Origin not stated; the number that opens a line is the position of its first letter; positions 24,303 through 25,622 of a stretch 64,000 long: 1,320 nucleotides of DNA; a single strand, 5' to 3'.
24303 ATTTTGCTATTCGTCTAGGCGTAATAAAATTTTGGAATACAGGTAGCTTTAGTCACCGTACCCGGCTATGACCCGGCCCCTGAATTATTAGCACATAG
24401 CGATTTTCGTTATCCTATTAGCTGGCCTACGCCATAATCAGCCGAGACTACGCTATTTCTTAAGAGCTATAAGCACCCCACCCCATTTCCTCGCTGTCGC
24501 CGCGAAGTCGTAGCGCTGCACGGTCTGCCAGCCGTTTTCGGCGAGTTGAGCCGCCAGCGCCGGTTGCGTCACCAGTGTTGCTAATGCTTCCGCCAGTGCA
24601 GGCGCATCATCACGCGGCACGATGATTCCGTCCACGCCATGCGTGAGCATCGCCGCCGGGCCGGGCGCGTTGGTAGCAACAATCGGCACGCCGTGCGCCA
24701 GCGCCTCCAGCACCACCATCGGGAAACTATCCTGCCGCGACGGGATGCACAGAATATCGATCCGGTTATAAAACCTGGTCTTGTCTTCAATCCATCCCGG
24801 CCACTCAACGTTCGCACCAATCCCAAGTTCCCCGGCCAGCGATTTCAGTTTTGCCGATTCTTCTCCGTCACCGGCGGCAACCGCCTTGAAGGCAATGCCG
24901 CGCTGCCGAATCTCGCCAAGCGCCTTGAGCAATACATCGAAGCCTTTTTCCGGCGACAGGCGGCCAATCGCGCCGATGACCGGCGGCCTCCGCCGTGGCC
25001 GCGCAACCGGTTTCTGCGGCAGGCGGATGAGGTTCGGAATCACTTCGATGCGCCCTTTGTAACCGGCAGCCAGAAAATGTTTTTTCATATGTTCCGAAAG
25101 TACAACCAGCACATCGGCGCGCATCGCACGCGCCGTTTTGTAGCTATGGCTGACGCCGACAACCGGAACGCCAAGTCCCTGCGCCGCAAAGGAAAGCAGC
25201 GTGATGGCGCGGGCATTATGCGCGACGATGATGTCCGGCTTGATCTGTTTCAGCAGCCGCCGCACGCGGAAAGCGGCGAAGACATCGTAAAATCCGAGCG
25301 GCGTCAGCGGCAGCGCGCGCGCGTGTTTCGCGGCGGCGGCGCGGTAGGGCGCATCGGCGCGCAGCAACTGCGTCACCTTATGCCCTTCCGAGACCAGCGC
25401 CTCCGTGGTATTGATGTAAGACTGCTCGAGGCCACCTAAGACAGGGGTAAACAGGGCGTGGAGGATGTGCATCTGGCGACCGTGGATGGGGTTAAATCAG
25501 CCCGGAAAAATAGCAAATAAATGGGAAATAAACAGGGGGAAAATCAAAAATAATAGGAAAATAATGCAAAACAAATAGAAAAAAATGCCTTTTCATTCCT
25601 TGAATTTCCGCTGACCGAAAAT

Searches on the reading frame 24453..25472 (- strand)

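Call 38: search_protein_families(library=pfam, proteins=[window:24453-25472:-], max_evalue=0.001)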
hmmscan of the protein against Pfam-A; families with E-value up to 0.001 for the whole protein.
window:24453-25472:- (339 aa): 7 families
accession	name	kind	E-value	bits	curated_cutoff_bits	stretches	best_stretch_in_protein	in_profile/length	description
PF00534.26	Glycos_transf_1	-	4.5e-40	137.4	26.4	1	160-314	12-169/172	Glycosyl transferases group 1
PF13692.12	Glyco_trans_1_4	-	5.4e-38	130.9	27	1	164-302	2-141/142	Glycosyl transferases group 1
PF13439.12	Glyco_transf_4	-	9.2e-19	68.5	28.5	1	13-149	2-166/170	Glycosyltransferase Family 4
PF13579.12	Glyco_trans_4_4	-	1.5e-14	55.1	29.7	1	13-147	1-157/158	Glycosyl transferase 4-like domain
PF20706.3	GT4-conflict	-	4.6e-11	42.8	26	1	139-313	172-367/385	Family 4 Glycosyltransferase in conflict systems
PF13524.12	Glyco_trans_1_2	-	1.9e-07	31.6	25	1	221-323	28-135/144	Glycosyl transferase-like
PF13477.12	Glyco_trans_4_2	-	0.00026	21.6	23.4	1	25-106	19-104/139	Glycosyl transferase 4-like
